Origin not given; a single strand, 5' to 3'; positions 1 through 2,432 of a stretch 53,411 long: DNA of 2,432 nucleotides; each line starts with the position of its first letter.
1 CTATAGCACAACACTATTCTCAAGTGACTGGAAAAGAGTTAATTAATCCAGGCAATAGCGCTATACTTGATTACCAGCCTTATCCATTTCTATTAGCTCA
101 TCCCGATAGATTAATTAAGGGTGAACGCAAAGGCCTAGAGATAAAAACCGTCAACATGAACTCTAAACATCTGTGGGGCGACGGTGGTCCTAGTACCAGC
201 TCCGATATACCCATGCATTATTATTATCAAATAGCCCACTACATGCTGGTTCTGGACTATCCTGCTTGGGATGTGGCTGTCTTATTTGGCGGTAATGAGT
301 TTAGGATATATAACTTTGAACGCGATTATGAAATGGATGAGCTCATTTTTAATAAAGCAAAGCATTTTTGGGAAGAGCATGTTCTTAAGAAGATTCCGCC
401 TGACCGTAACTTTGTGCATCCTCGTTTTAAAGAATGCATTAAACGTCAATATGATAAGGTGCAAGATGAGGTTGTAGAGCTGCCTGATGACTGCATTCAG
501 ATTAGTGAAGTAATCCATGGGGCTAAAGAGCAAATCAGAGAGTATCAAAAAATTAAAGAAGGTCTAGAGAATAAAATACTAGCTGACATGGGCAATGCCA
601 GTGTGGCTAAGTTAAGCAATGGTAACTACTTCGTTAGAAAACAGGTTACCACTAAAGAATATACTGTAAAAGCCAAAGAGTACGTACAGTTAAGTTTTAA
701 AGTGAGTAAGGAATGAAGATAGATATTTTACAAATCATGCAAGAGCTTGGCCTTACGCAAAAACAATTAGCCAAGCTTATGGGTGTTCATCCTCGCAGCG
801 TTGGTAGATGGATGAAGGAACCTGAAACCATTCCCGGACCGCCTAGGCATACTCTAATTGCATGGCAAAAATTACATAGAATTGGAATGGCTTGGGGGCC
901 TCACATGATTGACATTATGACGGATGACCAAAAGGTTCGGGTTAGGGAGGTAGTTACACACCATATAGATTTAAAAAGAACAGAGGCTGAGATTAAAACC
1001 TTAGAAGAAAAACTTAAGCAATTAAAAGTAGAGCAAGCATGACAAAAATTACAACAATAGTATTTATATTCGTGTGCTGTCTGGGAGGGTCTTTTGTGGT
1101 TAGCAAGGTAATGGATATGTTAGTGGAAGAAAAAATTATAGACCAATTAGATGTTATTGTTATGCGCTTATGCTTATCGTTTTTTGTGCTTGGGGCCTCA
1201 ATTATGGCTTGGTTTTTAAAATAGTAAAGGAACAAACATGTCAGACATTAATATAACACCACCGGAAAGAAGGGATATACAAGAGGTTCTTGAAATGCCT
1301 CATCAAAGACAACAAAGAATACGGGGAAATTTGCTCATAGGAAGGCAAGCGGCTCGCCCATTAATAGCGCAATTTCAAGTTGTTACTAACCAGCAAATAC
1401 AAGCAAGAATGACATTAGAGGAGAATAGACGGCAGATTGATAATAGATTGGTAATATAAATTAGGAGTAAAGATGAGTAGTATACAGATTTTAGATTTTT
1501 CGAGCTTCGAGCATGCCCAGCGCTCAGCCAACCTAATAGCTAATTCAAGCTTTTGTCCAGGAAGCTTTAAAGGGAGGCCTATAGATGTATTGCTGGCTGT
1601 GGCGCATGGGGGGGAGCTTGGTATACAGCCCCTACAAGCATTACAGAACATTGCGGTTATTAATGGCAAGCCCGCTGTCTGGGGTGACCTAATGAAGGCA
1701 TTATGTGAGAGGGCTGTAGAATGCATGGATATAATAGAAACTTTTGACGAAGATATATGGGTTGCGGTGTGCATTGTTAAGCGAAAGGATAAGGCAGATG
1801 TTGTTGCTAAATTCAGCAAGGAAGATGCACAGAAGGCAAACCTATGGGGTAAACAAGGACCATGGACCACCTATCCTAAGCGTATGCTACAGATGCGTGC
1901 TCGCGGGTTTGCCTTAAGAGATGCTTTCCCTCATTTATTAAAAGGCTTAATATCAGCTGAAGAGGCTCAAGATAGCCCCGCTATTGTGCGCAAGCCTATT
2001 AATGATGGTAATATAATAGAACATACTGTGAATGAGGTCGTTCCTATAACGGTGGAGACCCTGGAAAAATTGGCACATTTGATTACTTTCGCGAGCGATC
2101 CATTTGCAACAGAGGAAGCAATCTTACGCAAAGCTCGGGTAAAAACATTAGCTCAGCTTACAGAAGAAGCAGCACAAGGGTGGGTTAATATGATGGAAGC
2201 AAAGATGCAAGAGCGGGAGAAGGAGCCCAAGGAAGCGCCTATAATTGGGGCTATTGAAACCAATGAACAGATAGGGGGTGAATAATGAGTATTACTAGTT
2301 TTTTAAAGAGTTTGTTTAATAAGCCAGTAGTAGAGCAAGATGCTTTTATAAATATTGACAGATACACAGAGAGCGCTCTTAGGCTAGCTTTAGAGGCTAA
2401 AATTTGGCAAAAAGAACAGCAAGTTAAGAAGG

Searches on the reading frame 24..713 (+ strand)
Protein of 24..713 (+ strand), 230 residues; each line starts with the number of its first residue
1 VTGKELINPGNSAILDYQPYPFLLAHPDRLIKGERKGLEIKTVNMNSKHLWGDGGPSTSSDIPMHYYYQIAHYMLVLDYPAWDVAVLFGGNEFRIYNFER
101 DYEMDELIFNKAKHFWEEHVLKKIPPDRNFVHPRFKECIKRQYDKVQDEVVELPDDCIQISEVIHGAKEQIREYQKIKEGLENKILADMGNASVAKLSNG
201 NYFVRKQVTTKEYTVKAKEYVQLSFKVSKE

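Call 18: search_protein_families(library=phrogs, proteins=[window:24-713:+], max_evalue=0.001)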
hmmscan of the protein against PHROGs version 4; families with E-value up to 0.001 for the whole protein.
window:24-713:+ (230 aa): 3 families
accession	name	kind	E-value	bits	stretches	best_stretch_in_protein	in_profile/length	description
phrog_434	-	DNA, RNA and nucleotide metabolism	3.8e-45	155.7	1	18-217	138-334/372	RecE-like recombination exonuclease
phrog_149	-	DNA, RNA and nucleotide metabolism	6.9e-05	22.3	1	25-192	697-861/1242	exonuclease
phrog_1706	-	DNA, RNA and nucleotide metabolism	0.00073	20.1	0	30-138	129-233/293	CRISPR/Cas system associated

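Call 19: search_protein_families(library=pfam, proteins=[window:24-713:+], max_evalue=0.001)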
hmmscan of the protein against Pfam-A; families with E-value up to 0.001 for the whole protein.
window:24-713:+ (230 aa): 1 family
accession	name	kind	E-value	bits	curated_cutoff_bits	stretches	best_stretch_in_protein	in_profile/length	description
PF09588.16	YqaJ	-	7.2e-10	39.8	22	1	12-77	79-147/150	YqaJ-like viral recombinase domain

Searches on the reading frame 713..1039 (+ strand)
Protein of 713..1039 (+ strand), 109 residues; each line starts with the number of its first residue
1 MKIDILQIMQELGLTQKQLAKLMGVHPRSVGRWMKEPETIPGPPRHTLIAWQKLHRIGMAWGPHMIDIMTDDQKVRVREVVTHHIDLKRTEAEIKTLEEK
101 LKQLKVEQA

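Call 18: search_protein_families(library=phrogs, proteins=[window:713-1039:+], max_evalue=0.001)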
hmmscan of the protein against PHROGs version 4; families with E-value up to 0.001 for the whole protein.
window:713-1039:+ (109 aa): 12 families
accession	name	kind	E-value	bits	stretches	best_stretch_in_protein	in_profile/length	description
phrog_4779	-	transcription regulation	1.5e-08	36.1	1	4-36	6-38/98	transcriptional regulator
phrog_2328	-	transcription regulation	1.8e-07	32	1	8-61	23-73/128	transcriptional repressor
phrog_8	-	transcription regulation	6.7e-07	30.1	1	9-75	166-228/346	transcriptional regulator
phrog_1373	-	transcription regulation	1.7e-06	29.1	1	5-38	68-101/166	transcriptional regulator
phrog_7950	-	transcription regulation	3.3e-06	28.1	1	10-39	17-46/68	transcriptional repressor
phrog_5119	-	unknown function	1.9e-05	25.5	1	8-67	61-120/152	-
phrog_4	-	transcription regulation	5.2e-05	23.4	1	5-41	141-172/400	transcriptional repressor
phrog_8898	-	unknown function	5.4e-05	23.8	1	2-42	3-43/70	-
phrog_2538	-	head and packaging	0.00011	23.3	1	3-38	8-43/129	terminase small subunit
phrog_664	-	DNA, RNA and nucleotide metabolism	0.00023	22.1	1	3-39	90-126/210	DNA binding protein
phrog_3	-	transcription regulation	0.00056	20.8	1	5-44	93-129/430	transcriptional repressor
phrog_57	-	head and packaging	0.0008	20.3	0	8-37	7-36/199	terminase small subunit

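Call 19: search_protein_families(library=pfam, proteins=[window:713-1039:+], max_evalue=0.001)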
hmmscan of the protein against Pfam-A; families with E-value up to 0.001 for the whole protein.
window:713-1039:+ (109 aa): 4 families
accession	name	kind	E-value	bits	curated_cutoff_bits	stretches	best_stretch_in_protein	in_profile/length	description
PF01381.28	HTH_3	-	9.3e-08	32.4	23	1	6-43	2-38/55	Helix-turn-helix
PF20432.4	Xre-like-HTH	-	3e-05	24.6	25.8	1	5-37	15-47/63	Antitoxin Xre-like helix-turn-helix domain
PF13384.12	HTH_23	-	3.5e-05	23.9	24.6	1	2-36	7-40/50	Homeodomain-like domain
PF13551.12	HTH_29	-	0.00075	20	28.1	0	3-35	2-34/64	Winged helix-turn helix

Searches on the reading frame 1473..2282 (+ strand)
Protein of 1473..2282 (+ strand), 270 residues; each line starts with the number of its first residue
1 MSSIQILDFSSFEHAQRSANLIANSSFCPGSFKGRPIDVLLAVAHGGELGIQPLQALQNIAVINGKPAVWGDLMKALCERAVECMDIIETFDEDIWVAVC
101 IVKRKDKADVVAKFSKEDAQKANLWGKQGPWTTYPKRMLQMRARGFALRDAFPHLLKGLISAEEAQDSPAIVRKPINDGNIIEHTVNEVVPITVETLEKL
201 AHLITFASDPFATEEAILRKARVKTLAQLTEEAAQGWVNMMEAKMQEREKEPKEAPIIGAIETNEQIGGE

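Call 18: search_protein_families(library=phrogs, proteins=[window:1473-2282:+], max_evalue=0.001)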
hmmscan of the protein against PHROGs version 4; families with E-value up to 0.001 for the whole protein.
window:1473-2282:+ (270 aa): 6 families
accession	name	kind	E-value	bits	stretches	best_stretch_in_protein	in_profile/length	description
phrog_561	-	DNA, RNA and nucleotide metabolism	1.7e-38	134.3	1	6-174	296-477/633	RecT-like ssDNA annealing protein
phrog_4171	-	DNA, RNA and nucleotide metabolism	7.9e-19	69.5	1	13-244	41-288/392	RecT-like ssDNA annealing protein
phrog_10056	-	DNA, RNA and nucleotide metabolism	2e-08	35.1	1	97-240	122-249/302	RecT-like ssDNA annealing protein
phrog_252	-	DNA, RNA and nucleotide metabolism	2.3e-08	34.9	1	99-233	114-238/263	Bet-like ssDNA annealing protein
phrog_2780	-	DNA, RNA and nucleotide metabolism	1.9e-05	25.2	1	93-178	139-224/369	RecT-like ssDNA annealing protein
phrog_2760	-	DNA, RNA and nucleotide metabolism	0.00067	20.2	0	98-169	119-192/257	RecT-like ssDNA annealing protein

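Call 19: search_protein_families(library=pfam, proteins=[window:1473-2282:+], max_evalue=0.001)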
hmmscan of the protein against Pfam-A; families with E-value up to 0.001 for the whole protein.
window:1473-2282:+ (270 aa): 1 family
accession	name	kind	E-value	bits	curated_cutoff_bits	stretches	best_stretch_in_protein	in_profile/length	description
PF03837.19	RecT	-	2.1e-07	31.1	24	1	93-167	111-189/198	RecT family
